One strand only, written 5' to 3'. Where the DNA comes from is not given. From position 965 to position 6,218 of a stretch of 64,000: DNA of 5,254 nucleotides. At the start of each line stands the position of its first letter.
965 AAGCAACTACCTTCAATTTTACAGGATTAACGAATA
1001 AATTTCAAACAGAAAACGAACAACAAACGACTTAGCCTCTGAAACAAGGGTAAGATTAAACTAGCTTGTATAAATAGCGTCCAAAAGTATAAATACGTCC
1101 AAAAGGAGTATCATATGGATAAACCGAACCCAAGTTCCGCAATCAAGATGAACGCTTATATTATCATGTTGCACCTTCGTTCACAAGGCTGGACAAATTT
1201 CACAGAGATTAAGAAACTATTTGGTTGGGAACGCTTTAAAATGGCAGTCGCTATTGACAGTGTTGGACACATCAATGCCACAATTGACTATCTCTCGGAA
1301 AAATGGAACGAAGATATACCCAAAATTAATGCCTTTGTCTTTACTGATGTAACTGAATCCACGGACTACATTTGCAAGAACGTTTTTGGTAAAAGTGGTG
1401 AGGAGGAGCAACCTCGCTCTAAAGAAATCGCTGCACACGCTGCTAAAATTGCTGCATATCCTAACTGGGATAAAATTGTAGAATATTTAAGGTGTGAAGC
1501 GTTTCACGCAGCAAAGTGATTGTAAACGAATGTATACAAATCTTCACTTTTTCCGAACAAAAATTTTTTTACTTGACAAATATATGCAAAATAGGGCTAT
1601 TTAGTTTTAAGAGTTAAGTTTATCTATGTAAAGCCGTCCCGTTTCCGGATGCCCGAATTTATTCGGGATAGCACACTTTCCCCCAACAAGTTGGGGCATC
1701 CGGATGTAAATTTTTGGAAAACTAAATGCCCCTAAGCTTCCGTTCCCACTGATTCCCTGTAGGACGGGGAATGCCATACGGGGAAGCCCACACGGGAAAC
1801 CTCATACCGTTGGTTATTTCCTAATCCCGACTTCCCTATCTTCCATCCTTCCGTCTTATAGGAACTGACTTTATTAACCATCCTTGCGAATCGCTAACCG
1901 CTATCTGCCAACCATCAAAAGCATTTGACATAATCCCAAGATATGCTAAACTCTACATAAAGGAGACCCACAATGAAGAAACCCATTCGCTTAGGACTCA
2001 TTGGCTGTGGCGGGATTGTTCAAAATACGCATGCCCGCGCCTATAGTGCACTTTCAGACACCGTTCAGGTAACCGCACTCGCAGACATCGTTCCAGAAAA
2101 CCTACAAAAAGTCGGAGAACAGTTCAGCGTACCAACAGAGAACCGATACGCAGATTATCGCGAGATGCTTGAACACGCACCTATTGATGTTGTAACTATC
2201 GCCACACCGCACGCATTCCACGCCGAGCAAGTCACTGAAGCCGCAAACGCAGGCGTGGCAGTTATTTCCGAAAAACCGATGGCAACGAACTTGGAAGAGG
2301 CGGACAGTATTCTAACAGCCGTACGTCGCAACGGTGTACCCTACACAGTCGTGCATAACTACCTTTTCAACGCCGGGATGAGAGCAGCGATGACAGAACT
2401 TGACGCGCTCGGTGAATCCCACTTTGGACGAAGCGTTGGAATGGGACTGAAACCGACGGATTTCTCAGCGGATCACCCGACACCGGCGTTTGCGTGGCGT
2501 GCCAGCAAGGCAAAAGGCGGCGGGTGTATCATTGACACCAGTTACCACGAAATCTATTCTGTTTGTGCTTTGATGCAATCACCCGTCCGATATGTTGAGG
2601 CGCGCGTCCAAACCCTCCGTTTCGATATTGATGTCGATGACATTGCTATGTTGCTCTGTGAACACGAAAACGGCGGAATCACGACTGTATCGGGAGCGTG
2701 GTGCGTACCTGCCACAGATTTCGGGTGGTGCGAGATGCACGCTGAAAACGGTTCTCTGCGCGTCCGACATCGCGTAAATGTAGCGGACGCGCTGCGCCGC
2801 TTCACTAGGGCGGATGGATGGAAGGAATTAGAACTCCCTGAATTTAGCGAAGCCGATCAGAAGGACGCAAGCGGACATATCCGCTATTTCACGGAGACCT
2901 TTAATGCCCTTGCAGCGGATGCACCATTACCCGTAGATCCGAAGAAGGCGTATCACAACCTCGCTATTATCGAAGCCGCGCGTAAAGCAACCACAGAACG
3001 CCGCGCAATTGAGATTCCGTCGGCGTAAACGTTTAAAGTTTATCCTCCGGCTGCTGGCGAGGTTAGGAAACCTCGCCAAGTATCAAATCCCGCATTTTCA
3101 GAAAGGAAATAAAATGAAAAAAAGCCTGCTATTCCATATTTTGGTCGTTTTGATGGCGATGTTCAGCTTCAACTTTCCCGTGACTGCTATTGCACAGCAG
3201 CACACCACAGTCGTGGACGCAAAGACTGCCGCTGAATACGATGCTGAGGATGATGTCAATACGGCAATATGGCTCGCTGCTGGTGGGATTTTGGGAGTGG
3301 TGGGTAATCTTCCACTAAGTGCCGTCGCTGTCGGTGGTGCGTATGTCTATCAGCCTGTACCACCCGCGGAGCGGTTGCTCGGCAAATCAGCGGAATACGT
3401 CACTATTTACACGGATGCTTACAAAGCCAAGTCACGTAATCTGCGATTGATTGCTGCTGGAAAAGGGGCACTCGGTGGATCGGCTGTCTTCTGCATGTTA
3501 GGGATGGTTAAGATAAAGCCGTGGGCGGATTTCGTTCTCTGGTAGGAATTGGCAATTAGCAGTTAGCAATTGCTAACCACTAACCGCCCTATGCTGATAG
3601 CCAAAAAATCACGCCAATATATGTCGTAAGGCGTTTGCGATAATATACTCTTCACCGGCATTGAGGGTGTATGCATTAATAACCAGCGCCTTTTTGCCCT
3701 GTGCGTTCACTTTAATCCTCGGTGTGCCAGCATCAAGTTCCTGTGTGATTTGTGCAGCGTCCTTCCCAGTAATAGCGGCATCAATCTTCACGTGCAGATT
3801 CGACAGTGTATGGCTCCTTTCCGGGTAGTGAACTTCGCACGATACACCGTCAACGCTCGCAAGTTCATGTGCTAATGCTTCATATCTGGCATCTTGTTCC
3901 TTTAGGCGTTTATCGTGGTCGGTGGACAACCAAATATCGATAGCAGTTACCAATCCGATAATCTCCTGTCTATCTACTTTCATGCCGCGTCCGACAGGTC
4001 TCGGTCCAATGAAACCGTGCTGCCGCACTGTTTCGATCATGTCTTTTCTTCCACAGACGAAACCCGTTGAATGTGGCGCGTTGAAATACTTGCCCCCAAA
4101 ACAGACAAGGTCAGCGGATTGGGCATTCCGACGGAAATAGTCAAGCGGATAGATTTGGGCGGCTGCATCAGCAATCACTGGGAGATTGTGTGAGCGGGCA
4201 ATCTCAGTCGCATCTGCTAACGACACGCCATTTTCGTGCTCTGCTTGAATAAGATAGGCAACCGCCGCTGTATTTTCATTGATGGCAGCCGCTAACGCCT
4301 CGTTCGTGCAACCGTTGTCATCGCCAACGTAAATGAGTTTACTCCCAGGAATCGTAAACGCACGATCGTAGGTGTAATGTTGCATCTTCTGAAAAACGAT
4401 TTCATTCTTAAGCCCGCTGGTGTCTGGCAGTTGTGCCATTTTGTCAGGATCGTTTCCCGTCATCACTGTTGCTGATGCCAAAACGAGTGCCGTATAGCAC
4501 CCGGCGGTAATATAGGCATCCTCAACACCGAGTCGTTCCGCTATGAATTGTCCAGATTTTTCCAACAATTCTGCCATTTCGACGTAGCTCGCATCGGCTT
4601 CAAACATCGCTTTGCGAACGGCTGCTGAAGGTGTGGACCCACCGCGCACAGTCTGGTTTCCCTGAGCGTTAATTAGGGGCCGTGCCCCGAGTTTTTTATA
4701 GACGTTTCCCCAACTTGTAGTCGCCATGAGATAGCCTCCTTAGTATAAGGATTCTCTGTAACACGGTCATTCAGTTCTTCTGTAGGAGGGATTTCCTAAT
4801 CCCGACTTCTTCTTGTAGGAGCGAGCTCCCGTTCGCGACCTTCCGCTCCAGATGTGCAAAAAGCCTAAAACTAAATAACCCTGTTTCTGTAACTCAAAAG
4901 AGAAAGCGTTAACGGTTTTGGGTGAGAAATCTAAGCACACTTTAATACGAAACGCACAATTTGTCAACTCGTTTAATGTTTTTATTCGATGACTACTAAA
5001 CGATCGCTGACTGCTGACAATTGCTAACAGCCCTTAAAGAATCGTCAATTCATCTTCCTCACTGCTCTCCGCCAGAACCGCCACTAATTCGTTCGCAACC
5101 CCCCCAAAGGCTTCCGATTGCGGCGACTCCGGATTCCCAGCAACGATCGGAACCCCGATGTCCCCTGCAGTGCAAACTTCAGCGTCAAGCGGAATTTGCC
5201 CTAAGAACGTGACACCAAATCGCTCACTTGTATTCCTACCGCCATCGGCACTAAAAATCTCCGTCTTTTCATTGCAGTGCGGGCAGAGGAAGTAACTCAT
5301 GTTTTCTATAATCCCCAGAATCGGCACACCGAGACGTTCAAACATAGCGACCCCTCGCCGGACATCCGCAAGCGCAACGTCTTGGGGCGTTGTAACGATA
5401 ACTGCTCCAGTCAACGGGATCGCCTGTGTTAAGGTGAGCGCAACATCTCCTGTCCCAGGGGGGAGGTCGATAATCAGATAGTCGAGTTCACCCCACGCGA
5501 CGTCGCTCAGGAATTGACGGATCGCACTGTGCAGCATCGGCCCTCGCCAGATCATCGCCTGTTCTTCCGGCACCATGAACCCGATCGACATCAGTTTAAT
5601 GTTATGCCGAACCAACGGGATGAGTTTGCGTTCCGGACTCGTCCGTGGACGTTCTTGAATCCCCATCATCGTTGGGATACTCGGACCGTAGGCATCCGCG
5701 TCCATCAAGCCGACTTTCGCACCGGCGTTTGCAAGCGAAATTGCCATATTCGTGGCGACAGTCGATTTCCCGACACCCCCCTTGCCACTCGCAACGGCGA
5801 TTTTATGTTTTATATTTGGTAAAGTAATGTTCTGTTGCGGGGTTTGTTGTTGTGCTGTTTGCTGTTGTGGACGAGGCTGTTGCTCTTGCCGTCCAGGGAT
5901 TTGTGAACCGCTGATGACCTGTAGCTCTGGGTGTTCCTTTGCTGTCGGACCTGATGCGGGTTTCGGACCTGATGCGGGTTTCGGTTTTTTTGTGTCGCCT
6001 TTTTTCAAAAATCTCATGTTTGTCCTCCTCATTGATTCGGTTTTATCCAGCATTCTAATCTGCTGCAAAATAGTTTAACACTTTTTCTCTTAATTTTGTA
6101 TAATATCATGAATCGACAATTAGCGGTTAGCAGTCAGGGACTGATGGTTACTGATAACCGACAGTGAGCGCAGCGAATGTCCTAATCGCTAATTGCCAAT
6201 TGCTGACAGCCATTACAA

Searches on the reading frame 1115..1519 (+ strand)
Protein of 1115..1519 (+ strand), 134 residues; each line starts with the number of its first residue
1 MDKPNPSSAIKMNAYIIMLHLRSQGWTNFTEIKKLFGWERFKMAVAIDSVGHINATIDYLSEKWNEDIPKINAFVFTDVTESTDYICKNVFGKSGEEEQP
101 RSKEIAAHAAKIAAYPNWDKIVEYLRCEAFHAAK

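Call 17: search_protein_families(library=pfam, proteins=[window:1115-1519:+])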
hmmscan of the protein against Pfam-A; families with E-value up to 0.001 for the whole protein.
window:1115-1519:+ (134 aa): 0 families

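Call 82: find_encoding_contigs(protein=window:1115-1519:+, flank=3000, max_places=5)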
Protein window:1115-1519:+ (134 aa): no gene with exactly this product is on record in the collection.

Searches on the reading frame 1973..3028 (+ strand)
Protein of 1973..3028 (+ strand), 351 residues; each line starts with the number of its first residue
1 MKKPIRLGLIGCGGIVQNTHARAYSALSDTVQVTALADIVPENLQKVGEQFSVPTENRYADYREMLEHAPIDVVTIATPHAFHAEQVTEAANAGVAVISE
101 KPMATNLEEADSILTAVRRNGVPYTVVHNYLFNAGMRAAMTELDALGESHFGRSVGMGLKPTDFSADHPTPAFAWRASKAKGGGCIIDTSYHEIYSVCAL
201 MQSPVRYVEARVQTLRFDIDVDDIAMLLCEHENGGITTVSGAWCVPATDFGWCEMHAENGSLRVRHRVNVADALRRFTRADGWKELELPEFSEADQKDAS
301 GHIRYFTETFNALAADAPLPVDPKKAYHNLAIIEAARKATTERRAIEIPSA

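Call 17: search_protein_families(library=pfam, proteins=[window:1973-3028:+])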
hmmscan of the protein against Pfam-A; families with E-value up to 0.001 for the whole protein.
window:1973-3028:+ (351 aa): 3 families
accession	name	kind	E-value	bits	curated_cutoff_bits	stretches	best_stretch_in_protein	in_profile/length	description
PF01408.29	GFO_IDH_MocA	-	2.1e-26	93.4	24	1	5-127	1-119/120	Oxidoreductase family, NAD-binding Rossmann fold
PF22725.1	GFO_IDH_MocA_C3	-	1.7e-15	57.6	27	1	165-263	24-124/124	GFO/IDH/MocA C-terminal domain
PF02894.22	GFO_IDH_MocA_C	-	8.6e-10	39.2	22.9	1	171-347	28-217/218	Oxidoreductase family, C-terminal alpha/beta domain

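Call 21: find_encoding_contigs(protein=window:1973-3028:+, flank=5000, max_places=6)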
Protein window:1973-3028:+ (351 aa): 1 contig read that carries it; 1 place shown.
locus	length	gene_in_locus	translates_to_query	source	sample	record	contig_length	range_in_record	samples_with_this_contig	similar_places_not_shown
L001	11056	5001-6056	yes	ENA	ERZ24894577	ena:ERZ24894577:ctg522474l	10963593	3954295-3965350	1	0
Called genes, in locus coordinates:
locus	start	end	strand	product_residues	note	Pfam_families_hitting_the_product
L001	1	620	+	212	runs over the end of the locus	PF07638:Sigma70_ECF, PF04542:Sigma70_r2, PF08281:Sigma70_r4_2, PF04545:Sigma70_r4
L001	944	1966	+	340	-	PF00578:AhpC-TSA, PF08534:Redoxin, PF13905:Thioredoxin_8 (weak)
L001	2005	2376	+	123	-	-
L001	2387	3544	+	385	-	PF10920:DUF2705 (weak), PF12679:ABC2_membrane_2, PF12698:ABC2_membrane_3 (weak), PF12040:DUF3526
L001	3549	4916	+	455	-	PF12679:ABC2_membrane_2, PF12698:ABC2_membrane_3, PF12040:DUF3526 (weak)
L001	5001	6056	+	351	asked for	PF01408:GFO_IDH_MocA, PF22725:GFO_IDH_MocA_C3, PF02894:GFO_IDH_MocA_C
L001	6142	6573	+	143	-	-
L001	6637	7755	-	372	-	PF00266:Aminotran_5 (faint), PF03841:SelA (weak)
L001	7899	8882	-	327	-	PF02374:ArsA_ATPase (faint), PF09140:MipZ (weak), PF10609:ParA, PF13614:AAA_31, PF01656:CbiA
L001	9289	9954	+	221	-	PF06283:ThuA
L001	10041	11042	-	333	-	PF01408:GFO_IDH_MocA, PF22725:GFO_IDH_MocA_C3, PF02894:GFO_IDH_MocA_C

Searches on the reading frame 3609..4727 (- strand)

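Call 17: search_protein_families(library=pfam, proteins=[window:3609-4727:-])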
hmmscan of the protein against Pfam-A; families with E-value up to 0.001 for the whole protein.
window:3609-4727:- (372 aa): 2 families
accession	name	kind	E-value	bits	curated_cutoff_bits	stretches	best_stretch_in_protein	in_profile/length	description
PF00266.25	Aminotran_5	-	7e-07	29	21.5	1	134-236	121-223/371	Aminotransferase class-V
PF03841.19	SelA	-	2.7e-06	27.1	22.8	1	128-272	112-265/367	L-seryl-tRNA selenium transferase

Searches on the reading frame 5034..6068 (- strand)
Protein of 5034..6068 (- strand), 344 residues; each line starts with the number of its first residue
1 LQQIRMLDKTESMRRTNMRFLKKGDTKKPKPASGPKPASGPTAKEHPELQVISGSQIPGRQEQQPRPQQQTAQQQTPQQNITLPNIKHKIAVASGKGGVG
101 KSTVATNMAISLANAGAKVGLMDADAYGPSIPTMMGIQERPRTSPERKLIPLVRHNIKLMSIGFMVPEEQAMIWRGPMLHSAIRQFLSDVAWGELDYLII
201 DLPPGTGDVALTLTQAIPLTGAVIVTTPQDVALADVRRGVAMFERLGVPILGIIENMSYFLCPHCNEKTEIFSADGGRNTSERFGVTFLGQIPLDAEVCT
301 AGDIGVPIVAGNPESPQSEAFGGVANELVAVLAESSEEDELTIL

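Call 17: search_protein_families(library=pfam, proteins=[window:5034-6068:-])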
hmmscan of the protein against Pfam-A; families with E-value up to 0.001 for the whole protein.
window:5034-6068:- (344 aa): 7 families
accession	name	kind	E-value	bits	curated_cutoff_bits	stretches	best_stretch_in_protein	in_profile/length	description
PF10609.15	ParA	-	7.8e-106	353.4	27.1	1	85-328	1-245/246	NUBPL iron-transfer P-loop NTPase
PF01656.29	CbiA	-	1.8e-13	51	25.4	1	90-303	1-120/125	CobQ/CobB/MinD/ParA nucleotide binding domain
PF13614.12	AAA_31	-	2.7e-11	44.1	27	1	89-140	3-53/177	AAA domain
PF09140.17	MipZ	-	2.4e-07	30.8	20.7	1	88-203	1-108/262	ATPase MipZ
PF02374.21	ArsA_ATPase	-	6.7e-07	29.2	24.3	1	89-125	2-38/305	Anion-transporting ATPase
PF00142.24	Fer4_NifH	-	4.7e-05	23.4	25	1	90-132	3-44/271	4Fe-4S iron sulfur cluster binding proteins, NifH/frxC family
PF13481.12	AAA_25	-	0.00065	19.8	27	0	73-117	16-61/195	AAA domain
